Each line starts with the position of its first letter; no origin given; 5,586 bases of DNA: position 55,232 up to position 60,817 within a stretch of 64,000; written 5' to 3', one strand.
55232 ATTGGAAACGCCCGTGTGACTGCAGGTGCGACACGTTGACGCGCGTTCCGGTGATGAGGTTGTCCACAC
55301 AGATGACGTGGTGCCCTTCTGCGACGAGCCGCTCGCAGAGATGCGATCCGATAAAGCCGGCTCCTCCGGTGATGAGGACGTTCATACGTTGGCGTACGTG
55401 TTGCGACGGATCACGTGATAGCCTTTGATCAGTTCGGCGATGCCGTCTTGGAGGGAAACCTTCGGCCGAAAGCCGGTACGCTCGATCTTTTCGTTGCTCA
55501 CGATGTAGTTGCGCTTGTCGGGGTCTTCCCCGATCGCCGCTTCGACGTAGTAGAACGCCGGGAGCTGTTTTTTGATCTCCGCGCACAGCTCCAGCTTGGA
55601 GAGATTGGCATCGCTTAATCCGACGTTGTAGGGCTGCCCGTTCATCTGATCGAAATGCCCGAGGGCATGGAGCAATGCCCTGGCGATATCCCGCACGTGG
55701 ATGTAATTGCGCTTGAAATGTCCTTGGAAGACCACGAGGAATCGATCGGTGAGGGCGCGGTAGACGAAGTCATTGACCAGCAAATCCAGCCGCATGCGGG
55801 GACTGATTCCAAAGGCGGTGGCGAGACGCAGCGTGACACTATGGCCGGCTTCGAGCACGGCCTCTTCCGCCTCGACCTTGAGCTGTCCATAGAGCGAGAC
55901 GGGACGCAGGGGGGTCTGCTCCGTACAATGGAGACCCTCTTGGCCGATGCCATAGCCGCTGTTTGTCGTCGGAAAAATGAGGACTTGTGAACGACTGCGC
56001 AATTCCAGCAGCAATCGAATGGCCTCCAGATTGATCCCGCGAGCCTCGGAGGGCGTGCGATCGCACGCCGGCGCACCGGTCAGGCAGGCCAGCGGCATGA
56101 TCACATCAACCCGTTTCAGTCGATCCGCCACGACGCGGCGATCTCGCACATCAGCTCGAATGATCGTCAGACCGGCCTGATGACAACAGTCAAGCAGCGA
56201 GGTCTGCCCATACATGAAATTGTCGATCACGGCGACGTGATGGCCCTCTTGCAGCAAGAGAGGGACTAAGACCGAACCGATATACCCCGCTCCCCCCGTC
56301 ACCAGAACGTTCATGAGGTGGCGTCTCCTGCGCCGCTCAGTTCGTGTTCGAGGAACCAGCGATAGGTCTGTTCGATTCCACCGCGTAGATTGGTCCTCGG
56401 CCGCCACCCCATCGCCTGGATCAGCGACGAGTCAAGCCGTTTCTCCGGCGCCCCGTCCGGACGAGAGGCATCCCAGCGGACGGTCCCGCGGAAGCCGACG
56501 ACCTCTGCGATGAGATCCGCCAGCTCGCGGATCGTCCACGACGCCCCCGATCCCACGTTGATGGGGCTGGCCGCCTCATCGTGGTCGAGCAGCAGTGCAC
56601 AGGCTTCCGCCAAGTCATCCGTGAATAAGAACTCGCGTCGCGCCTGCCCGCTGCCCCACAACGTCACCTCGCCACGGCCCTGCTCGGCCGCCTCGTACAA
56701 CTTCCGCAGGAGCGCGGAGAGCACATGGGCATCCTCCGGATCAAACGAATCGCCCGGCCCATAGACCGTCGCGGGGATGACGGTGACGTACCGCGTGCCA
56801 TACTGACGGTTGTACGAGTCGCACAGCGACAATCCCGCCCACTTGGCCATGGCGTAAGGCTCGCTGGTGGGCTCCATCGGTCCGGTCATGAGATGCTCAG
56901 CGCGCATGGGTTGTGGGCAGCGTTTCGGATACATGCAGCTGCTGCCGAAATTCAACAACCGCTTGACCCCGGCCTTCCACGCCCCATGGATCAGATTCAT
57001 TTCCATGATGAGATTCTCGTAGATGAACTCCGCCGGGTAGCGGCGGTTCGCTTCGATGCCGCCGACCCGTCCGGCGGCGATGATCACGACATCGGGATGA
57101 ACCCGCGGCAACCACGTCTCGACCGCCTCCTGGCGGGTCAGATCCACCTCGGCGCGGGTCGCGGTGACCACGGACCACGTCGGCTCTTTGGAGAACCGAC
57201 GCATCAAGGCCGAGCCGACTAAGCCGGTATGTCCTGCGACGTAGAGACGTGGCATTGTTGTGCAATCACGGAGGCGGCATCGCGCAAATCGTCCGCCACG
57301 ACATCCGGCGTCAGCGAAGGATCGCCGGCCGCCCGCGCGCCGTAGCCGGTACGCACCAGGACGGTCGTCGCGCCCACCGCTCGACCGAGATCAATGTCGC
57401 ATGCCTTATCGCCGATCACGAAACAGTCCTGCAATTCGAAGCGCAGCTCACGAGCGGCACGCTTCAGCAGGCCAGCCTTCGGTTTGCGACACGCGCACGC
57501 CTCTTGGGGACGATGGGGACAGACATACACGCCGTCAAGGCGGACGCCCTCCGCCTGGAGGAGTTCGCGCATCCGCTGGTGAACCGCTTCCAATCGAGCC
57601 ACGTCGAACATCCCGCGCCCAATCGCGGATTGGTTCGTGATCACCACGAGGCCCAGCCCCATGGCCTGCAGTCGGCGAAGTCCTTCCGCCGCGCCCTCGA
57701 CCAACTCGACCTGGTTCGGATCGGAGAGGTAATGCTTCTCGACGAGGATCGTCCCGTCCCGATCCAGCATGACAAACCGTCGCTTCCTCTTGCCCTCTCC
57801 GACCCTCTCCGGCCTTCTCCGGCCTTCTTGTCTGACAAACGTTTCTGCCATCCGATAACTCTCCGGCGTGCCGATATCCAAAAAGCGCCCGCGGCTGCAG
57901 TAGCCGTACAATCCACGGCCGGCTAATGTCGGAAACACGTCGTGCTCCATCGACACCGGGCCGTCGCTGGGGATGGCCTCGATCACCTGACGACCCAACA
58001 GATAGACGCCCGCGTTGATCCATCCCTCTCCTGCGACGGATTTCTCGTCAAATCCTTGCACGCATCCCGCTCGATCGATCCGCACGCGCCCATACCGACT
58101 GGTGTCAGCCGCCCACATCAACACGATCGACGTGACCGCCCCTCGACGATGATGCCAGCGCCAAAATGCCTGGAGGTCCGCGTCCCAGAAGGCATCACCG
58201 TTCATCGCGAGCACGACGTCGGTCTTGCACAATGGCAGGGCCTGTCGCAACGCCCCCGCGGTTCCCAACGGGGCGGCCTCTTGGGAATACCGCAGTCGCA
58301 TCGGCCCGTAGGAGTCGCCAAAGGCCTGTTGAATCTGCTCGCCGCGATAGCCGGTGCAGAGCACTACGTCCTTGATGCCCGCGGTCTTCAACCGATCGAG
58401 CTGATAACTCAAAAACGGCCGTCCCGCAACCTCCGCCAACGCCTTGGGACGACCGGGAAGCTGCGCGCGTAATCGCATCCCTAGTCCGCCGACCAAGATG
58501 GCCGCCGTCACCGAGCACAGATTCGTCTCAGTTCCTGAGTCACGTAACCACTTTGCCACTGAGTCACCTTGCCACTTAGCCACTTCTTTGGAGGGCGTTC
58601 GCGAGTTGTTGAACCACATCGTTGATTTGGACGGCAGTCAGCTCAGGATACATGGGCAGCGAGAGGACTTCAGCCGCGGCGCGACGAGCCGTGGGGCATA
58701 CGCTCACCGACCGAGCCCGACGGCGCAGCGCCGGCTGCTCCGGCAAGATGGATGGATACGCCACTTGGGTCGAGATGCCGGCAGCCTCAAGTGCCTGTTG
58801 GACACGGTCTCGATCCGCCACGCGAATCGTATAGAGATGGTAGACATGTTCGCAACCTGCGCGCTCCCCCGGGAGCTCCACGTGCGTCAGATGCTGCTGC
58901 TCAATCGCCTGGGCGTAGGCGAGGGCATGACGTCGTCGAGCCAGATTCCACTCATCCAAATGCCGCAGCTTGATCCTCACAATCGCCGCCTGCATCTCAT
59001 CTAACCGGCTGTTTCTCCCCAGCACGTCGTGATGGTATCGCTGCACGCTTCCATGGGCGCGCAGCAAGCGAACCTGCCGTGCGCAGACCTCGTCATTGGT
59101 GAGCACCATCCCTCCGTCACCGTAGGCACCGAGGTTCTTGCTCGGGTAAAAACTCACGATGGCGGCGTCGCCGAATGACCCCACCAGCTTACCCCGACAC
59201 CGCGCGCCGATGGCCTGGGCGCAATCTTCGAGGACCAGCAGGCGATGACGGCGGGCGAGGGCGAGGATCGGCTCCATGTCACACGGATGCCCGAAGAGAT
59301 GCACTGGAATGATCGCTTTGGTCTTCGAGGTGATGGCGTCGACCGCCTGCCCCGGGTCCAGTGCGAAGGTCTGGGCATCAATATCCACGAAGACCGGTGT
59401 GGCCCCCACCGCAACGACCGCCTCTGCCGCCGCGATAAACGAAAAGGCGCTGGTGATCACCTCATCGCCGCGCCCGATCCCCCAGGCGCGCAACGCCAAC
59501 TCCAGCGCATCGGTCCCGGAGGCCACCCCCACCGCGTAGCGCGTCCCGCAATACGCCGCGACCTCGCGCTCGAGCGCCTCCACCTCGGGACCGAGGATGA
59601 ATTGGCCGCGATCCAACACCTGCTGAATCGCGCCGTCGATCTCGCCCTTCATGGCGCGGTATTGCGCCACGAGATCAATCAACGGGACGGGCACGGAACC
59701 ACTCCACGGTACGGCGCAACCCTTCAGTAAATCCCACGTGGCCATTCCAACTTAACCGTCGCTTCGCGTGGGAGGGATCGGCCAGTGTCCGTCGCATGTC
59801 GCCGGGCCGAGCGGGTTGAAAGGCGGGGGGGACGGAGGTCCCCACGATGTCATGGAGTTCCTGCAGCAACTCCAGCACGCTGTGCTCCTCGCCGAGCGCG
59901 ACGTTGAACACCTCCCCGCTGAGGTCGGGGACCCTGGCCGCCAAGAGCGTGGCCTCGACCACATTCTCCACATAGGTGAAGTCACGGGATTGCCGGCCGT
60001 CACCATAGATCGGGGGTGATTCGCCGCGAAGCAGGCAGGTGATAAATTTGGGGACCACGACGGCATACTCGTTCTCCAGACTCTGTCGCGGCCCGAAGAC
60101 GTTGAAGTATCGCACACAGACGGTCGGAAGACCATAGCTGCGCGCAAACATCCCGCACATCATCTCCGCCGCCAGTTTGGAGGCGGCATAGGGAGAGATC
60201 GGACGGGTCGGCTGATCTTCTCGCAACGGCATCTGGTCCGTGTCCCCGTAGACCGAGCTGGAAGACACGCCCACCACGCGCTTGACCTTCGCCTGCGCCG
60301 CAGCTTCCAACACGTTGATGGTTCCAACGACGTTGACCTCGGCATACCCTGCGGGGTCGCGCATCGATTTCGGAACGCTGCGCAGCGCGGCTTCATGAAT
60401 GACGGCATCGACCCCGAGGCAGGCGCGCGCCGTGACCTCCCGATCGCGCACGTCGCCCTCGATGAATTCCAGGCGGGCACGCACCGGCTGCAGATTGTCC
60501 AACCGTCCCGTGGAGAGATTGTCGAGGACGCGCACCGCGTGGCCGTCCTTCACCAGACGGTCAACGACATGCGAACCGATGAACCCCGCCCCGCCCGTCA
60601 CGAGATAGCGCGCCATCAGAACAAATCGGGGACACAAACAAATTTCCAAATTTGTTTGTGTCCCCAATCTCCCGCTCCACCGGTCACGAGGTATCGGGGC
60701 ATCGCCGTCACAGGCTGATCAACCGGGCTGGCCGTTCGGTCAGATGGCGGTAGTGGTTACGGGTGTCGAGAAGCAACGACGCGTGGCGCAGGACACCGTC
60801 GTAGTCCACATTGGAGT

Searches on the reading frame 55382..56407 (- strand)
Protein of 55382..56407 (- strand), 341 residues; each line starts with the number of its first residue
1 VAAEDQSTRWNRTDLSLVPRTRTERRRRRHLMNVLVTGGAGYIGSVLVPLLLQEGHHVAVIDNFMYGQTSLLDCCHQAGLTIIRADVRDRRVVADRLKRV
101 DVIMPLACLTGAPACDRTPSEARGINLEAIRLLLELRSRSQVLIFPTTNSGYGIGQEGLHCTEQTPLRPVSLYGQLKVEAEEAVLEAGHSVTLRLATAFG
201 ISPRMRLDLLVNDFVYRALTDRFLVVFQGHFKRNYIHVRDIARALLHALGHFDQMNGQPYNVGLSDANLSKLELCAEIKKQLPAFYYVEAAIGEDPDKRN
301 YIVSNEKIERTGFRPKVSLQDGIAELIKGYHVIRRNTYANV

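Call 4: search_protein_families(library=pfam, proteins=[window:55382-56407:-])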
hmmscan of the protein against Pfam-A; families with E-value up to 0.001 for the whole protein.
window:55382-56407:- (341 aa): 7 families
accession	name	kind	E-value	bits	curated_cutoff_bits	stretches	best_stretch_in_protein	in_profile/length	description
PF01370.27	Epimerase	-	8.2e-32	111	20.9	1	34-263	1-240/240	NAD dependent epimerase/dehydratase family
PF16363.11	GDP_Man_Dehyd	-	2.3e-20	73.8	27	1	35-325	1-331/332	GDP-mannose 4,6 dehydratase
PF04321.23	RmlD_sub_bind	-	1.5e-12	47.7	27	1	32-284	1-233/287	RmlD substrate binding domain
PF01073.25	3Beta_HSD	-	2.7e-11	43.5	22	1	35-189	1-162/280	3-beta hydroxysteroid dehydrogenase/isomerase family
PF05368.20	NmrA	-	6.9e-07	29.6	27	1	34-104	5-74/298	NmrA-like family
PF02719.21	Polysacc_synt_2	-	5.1e-05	23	20.2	1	34-139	1-117/293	Polysaccharide biosynthesis protein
PF13460.12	NAD_binding_10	-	0.00027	21.3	27.2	0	38-109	1-68/184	NAD(P)H-binding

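Call 41: search_protein_families(library=ncbifam, proteins=[window:55382-56407:-], max_evalue=1e-10)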
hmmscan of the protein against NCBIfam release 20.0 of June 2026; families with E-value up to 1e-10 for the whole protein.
window:55382-56407:- (341 aa): 6 families
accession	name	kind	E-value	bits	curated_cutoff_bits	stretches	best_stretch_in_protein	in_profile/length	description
TIGR01179.1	galE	equivalog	9.6e-26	90.4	262.3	1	33-187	1-159/332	UDP-glucose 4-epimerase GalE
TIGR01181.1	dTDP_gluc_dehyt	equivalog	1.6e-22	80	365.1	1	34-331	2-312/321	dTDP-glucose 4,6-dehydratase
TIGR04180.1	EDH_00030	hypoth_equivalog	1.5e-13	50.5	475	1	34-282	1-256/297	NAD-dependent 4,6-dehydratase LegB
NF007956.0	PRK10675.1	subfamily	4.2e-13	49.1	394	1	32-183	1-159/338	UDP-glucose 4-epimerase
TIGR02197.1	heptose_epim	equivalog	2e-12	46.9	274.6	0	34-185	1-150/316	ADP-glyceromanno-heptose 6-epimerase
TIGR03466.1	HpnA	hypoth_equivalog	2.4e-11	43.1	367.65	1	32-272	1-238/327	hopanoid-associated sugar epimerase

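Call 70: search_solved_structures(query=window:55382-56314:-, max_evalue=0.00001)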
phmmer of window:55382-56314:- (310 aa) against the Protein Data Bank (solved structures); distinct sequences matched with E-value up to 0.00001: 77 (the best 60 are shown).
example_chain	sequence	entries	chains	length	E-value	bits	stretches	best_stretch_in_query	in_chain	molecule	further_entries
6vo6_A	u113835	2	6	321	6e-115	386.8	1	2-309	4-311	Putative sugar-nucleotide epimerase/dehydratease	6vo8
8rdg_A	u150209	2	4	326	3.4e-24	88.8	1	1-296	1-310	SDR family NAD(P)-dependent oxidoreductase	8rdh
8rdi_A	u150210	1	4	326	1.2e-23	87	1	1-296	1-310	SDR family NAD(P)-dependent oxidoreductase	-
3ehe_A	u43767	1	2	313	7.2e-18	68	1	3-294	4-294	UDP-glucose 4-epimerase (GalE-1)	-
6wjb_A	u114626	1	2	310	8.6e-18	67.8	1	3-234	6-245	NAD-dependent epimerase/dehydratase family protein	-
6wj9_A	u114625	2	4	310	4.3e-17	65.5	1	3-234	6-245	NAD-dependent epimerase/dehydratase family protein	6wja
4zrm_A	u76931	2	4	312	3.7e-16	62.4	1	1-296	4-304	UDP-glucose 4-epimerase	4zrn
8shh_A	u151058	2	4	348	4.9e-16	62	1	3-302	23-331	dTDP-glucose 4,6-dehydratase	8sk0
6kv9_A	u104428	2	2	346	8.2e-16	61.3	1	2-296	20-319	MoeE5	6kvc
2p5u_A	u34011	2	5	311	3e-15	59.4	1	1-294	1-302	UDP-glucose 4-epimerase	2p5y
3icp_A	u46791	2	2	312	4.3e-15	58.9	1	1-260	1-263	NAD-dependent epimerase/dehydratase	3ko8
6bwl_A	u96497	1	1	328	6.4e-15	58.4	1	1-294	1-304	Pal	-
1r6d_A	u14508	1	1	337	9.1e-15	57.9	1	1-300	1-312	TDP-glucose-4,6-dehydratase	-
4lk3_A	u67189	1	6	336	1.2e-14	57.4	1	2-301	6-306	UDP-glucuronic acid decarboxylase 1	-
4gll_A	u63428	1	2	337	3e-14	56.2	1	2-301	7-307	UDP-glucuronic acid decarboxylase 1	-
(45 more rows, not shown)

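Call 82: search_solved_structures(query=window:55382-56314:-, max_evalue=1e-50, show_alignments=1)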
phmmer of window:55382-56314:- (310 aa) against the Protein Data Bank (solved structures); distinct sequences matched with E-value up to 1e-50: 1.
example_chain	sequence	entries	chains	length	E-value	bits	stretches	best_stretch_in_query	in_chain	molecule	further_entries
6vo6_A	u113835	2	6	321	6e-115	386.8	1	2-309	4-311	Putative sugar-nucleotide epimerase/dehydratease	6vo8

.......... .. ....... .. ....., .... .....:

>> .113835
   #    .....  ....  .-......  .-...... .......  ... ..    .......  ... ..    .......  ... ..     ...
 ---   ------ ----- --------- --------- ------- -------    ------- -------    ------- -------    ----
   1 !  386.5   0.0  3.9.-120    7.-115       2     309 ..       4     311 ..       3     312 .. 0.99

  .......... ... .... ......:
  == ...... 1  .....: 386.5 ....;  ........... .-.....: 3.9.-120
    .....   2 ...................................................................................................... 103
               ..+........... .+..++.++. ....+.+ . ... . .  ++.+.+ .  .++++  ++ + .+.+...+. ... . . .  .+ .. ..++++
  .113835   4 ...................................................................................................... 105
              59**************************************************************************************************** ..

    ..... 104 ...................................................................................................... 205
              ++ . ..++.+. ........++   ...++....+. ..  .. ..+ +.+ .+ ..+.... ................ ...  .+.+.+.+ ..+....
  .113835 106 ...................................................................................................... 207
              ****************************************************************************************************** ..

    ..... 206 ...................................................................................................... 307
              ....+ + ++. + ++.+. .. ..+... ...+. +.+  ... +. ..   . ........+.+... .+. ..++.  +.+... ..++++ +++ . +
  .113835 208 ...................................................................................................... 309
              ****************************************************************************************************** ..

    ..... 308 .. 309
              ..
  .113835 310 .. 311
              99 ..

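Call 92: search_protein_families(library=ncbifam, proteins=[window:55382-56314:-], max_evalue=1e-20)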
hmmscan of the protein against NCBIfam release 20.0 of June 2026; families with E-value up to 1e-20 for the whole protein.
window:55382-56314:- (310 aa): 2 families
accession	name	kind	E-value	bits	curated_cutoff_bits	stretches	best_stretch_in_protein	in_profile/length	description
TIGR01179.1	galE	equivalog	6.4e-26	91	262.3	0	2-156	1-159/332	UDP-glucose 4-epimerase GalE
TIGR01181.1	dTDP_gluc_dehyt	equivalog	1.1e-22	80.5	365.1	1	3-300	2-312/321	dTDP-glucose 4,6-dehydratase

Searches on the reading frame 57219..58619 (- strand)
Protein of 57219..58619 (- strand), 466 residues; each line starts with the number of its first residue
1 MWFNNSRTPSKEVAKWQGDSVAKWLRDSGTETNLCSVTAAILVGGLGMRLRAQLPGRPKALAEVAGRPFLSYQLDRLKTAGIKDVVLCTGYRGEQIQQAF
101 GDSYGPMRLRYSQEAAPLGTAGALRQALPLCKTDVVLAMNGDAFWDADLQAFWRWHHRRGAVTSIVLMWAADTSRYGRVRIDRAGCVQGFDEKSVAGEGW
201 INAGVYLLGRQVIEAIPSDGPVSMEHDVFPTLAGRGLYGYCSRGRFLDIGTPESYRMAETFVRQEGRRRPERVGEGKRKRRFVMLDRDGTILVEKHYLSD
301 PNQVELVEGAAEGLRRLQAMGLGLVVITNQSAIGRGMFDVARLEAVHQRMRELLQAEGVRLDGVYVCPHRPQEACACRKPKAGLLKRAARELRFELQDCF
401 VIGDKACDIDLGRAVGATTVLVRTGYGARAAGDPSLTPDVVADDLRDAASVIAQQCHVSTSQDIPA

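Call 4: search_protein_families(library=pfam, proteins=[window:57219-58619:-])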
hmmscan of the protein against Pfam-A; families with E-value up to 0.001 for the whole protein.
window:57219-58619:- (466 aa): 7 families
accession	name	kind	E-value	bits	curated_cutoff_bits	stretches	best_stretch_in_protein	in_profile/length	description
PF00483.29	NTP_transferase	-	3.2e-26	92.8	21.2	1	39-264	2-244/245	Nucleotidyl transferase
PF13242.12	Hydrolase_like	-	1.2e-16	60.9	22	1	377-448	2-75/75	HAD-hyrolase-like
PF12804.13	NTP_transf_3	-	1e-12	49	27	1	39-158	1-113/160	MobA-like NTP transferase domain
PF00702.32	Hydrolase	-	7.1e-08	33.5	26.4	1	299-416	92-191/191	haloacid dehalogenase-like hydrolase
PF13419.12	HAD_2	-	5.3e-07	30.4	23.8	0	376-422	132-178/178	Haloacid dehalogenase-like hydrolase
PF08645.17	PNK3P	-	3e-06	27.5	22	1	283-407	3-128/161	Polynucleotide kinase 3 phosphatase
PF13344.12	Hydrolase_6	-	0.00034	21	27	1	283-333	1-42/101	Haloacid dehalogenase-like hydrolase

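Call 41: search_protein_families(library=ncbifam, proteins=[window:57219-58619:-], max_evalue=1e-10)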
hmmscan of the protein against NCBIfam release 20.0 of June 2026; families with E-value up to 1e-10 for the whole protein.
window:57219-58619:- (466 aa): 24 families
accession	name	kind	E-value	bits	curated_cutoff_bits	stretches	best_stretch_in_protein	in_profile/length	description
NF006506.0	PRK08942.1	equivalog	1e-52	178.3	178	1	280-455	3-180/182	D-glycero-beta-D-manno-heptose 1,7-bisphosphate 7-phosphatase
NF052502.1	man1P_GTase_Rv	exception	4.9e-49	167.1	440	1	38-256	2-224/352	mannose-1-phosphate guanylyltransferase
NF049965.1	GlMnHpPGnyltfHddC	equivalog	1e-41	143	300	1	39-257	3-216/221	D-glycero-D-manno-heptose 1-phosphate guanosyltransferase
TIGR01656.1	Histidinol-ppas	subfamily_domain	3.8e-40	137.2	84.15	1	283-422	3-146/149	histidinol-phosphate phosphatase domain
TIGR00213.1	GmhB_yaeD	subfamily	2.9e-36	124.8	149.6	1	283-426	4-154/176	D-glycero-beta-D-manno-heptose 1,7-bisphosphate 7-phosphatase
TIGR01662.1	HAD-SF-IIIA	subfamily_domain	9.1e-35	119.8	44.6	1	281-424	1-140/141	HAD-IIIA family hydrolase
NF005264.0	PRK06769.1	equivalog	1e-30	106.8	217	1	280-455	4-174/175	HAD-IIIA family hydrolase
NF003937.0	PRK05446.1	equivalog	3.8e-28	98.5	443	1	279-422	2-148/355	bifunctional histidinol-phosphatase/imidazoleglycerol-phosphate dehydratase HisB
TIGR03992.1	Arch_glmU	subfamily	3.6e-27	95.3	292.1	1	38-217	2-177/393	bifunctional sugar-1-phosphate nucleotidylyltransferase/acetyltransferase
NF045761.1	NAMPUrTaseMurU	equivalog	2.7e-26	92.8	250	1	39-258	3-223/226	N-acetylmuramate alpha-1-phosphate uridylyltransferase MurU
TIGR01261.1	hisB_Nterm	equivalog_domain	4.6e-26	91.2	140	1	282-420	3-144/161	histidinol-phosphatase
NF050049.1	HBPPhtaseGmhB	domain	1.9e-24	86.4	250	1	279-420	2-141/171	D-glycero-alpha-D-manno-heptose-1,7-bisphosphate 7-phosphatase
NF041313.1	UDPGP_AglF_Halo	equivalog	1.6e-23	83.4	400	1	38-216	2-182/234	UTP--glucose-1-phosphate uridylyltransferase AglF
TIGR02623.1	G1P_cyt_trans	equivalog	1.1e-21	77.5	300.25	0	39-100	3-64/255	glucose-1-phosphate cytidylyltransferase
TIGR01208.1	rmlA_long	equivalog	6e-16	58.3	320.25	1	39-217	2-183/353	glucose-1-phosphate thymidylyltransferase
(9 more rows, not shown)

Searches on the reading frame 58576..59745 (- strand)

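Call 4: search_protein_families(library=pfam, proteins=[window:58576-59745:-])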
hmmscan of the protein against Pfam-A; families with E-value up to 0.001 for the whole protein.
window:58576-59745:- (389 aa): 3 families
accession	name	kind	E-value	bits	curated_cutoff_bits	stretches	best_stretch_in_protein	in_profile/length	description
PF01041.23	DegT_DnrJ_EryC1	-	2.2e-120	402.6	19.8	1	33-381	4-359/360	DegT/DnrJ/EryC1/StrS aminotransferase family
PF00155.27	Aminotran_1_2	-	4.7e-08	33.1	19.7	1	55-230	44-247/361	Aminotransferase class I and II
PF01212.27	Beta_elim_lyase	-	0.00013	21.8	27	1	53-244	32-238/288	Beta-eliminating lyase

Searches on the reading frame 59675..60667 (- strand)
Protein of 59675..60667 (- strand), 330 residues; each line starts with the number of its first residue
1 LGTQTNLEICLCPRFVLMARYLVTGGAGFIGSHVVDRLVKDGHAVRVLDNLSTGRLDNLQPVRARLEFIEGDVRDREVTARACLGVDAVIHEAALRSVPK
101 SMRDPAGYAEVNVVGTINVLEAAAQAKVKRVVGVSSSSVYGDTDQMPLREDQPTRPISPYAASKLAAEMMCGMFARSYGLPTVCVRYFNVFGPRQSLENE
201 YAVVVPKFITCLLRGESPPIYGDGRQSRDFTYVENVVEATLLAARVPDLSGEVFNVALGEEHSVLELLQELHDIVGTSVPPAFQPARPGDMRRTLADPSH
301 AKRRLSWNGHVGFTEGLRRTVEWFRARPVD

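Call 4: search_protein_families(library=pfam, proteins=[window:59675-60667:-])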
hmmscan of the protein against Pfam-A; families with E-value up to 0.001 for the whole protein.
window:59675-60667:- (330 aa): 10 families
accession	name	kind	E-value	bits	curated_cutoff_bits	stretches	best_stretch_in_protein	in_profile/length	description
PF01370.27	Epimerase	-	5.5e-67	226.1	20.9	1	22-257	2-240/240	NAD dependent epimerase/dehydratase family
PF16363.11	GDP_Man_Dehyd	-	5.3e-65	220.5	27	1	22-320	1-332/332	GDP-mannose 4,6 dehydratase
PF01073.25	3Beta_HSD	-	1.4e-34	119.9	22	1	22-245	1-230/280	3-beta hydroxysteroid dehydrogenase/isomerase family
PF02719.21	Polysacc_synt_2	-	4.1e-23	82.4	20.2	1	22-278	2-250/293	Polysaccharide biosynthesis protein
PF07993.18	NAD_binding_4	-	2.7e-18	66.5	20.1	1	23-239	1-257/258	Male sterility protein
PF13460.12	NAD_binding_10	-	7.5e-17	62.2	27.2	1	25-168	1-128/184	NAD(P)H-binding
PF04321.23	RmlD_sub_bind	-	5e-14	52.5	27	1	21-193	3-154/287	RmlD substrate binding domain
PF00106.31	adh_short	-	3.8e-08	33.5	26.6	1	22-179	4-168/195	short chain dehydrogenase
PF05368.20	NmrA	-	4.1e-08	33.6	27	1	22-132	6-103/298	NmrA-like family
PF08659.16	KR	-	5.9e-05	23.5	22.6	1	19-144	1-145/180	KR domain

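Call 41: search_protein_families(library=ncbifam, proteins=[window:59675-60667:-], max_evalue=1e-10)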
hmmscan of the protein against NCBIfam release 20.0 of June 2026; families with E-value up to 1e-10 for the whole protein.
window:59675-60667:- (330 aa): 27 families (the best 25 are shown)
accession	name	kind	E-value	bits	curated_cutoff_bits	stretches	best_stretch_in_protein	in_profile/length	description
NF011728.1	PRK15181.1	equivalog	1.3e-66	225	760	1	18-324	15-337/348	Vi polysaccharide biosynthesis UDP-N-acetylglucosaminuronic acid C-4 epimerase TviC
TIGR04180.1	EDH_00030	hypoth_equivalog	5e-63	212.9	475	1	22-309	2-294/297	NAD-dependent 4,6-dehydratase LegB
TIGR01179.1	galE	equivalog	2.1e-62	210.9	262.3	1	22-324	3-325/332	UDP-glucose 4-epimerase GalE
TIGR01181.1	dTDP_gluc_dehyt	equivalog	6.3e-61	206.2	365.1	1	20-326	1-313/321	dTDP-glucose 4,6-dehydratase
NF007956.0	PRK10675.1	subfamily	3.5e-40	138.2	394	1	20-327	2-332/338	UDP-glucose 4-epimerase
NF007582.0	PRK10217.1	equivalog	1.9e-38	132.5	698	1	18-326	1-333/355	dTDP-glucose 4,6-dehydratase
NF007490.0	PRK10084.1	subfamily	7e-38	130.5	649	1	21-326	3-336/361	dTDP-glucose 4,6-dehydratase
TIGR02197.1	heptose_epim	equivalog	4.1e-34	118.2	274.6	1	22-277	2-262/316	ADP-glyceromanno-heptose 6-epimerase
TIGR03466.1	HpnA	hypoth_equivalog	1.9e-30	105.9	367.65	1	21-281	3-252/327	hopanoid-associated sugar epimerase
NF042422.1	oxyalk_red_OleD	equivalog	1.5e-25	90.3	580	1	21-276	3-251/329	2-alkyl-3-oxoalkanoate reductase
NF047922.1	GDPFucSynFcl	equivalog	3.2e-23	82.6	500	1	20-325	4-302/308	GDP-L-fucose synthase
TIGR03589.1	PseB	equivalog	6.1e-21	74.7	407.75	1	22-197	8-175/324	UDP-N-acetylglucosamine 4,6-dehydratase (inverting)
TIGR02622.1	CDP_4_6_dhtase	equivalog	1.4e-20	73.7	278.45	1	20-178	6-172/352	CDP-glucose 4,6-dehydratase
NF052578.1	StrlDmthSdmBMthl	equivalog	4.4e-20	72.7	600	1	22-282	4-252/328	sterol demethylase protein SdmB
TIGR01472.1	gmd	equivalog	1.2e-18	67.4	415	1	22-278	4-271/342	GDP-mannose 4,6-dehydratase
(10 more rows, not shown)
